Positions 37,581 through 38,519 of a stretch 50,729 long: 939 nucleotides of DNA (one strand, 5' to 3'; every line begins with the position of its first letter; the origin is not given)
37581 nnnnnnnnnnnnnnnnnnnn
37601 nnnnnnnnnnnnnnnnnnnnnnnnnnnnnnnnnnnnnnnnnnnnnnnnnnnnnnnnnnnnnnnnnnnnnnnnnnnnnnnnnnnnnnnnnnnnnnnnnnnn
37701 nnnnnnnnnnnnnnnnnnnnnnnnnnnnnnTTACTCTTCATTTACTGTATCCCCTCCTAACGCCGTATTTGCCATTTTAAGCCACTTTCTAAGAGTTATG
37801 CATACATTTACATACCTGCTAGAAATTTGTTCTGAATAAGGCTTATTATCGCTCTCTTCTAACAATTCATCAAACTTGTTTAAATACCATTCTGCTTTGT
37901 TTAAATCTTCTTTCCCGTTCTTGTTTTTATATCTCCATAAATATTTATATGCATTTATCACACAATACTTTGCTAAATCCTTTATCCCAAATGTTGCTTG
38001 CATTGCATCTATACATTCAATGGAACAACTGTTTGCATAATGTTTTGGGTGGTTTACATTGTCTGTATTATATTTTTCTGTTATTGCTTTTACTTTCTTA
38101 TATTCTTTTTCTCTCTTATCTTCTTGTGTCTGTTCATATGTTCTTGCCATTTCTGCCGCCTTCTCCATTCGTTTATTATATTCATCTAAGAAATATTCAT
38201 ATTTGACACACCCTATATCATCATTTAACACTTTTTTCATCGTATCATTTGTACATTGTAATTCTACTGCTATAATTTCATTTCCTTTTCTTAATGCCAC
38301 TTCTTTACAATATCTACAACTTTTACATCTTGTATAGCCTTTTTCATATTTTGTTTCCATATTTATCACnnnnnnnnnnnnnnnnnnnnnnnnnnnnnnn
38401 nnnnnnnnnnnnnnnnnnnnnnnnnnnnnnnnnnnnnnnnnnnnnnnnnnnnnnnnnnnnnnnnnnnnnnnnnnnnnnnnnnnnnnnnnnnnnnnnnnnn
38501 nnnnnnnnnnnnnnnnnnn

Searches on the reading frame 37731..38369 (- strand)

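Call 35: search_protein_families(library=phrogs, proteins=[window:37731-38369:-], max_evalue=0.00001)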
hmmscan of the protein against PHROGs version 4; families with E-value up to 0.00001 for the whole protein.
window:37731-38369:- (212 aa): 18 families
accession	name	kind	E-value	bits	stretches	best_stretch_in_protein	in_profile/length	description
phrog_236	-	other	2.9e-23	84.2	1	69-177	203-312/431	nucleotide kinase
phrog_1689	-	other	7.1e-23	82.7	1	32-173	98-237/243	nucleotide kinase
phrog_23238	-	unknown function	4.9e-18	66.6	1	91-171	114-194/196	-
phrog_4943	-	unknown function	5.8e-18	66.9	1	58-174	58-163/166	-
phrog_11324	-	other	1.3e-17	65.6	1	99-182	5-83/139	nucleotide kinase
phrog_4897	-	other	1.8e-15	58.5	1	46-175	67-185/186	kinase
phrog_4472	-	other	8.3e-12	45.9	1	95-189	4-96/100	nucleotide kinase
phrog_4824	-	unknown function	6.4e-11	43.4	1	104-165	5-58/128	-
phrog_2585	-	other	7.2e-11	43.8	1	28-172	26-169/175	nucleotide kinase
phrog_2387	-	other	6.5e-10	40.4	1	102-173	2-74/147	nucleotide kinase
phrog_18538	-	unknown function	4.9e-09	37.3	1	102-175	2-76/159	-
phrog_5839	-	unknown function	7.1e-09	36.8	1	99-179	2-76/128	-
phrog_2781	-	unknown function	1.7e-08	35.9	1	81-164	159-238/253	-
phrog_32366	-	unknown function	1.8e-08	35.5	1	99-165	3-64/170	-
phrog_26005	-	unknown function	9e-08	32.9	1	94-164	233-300/310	-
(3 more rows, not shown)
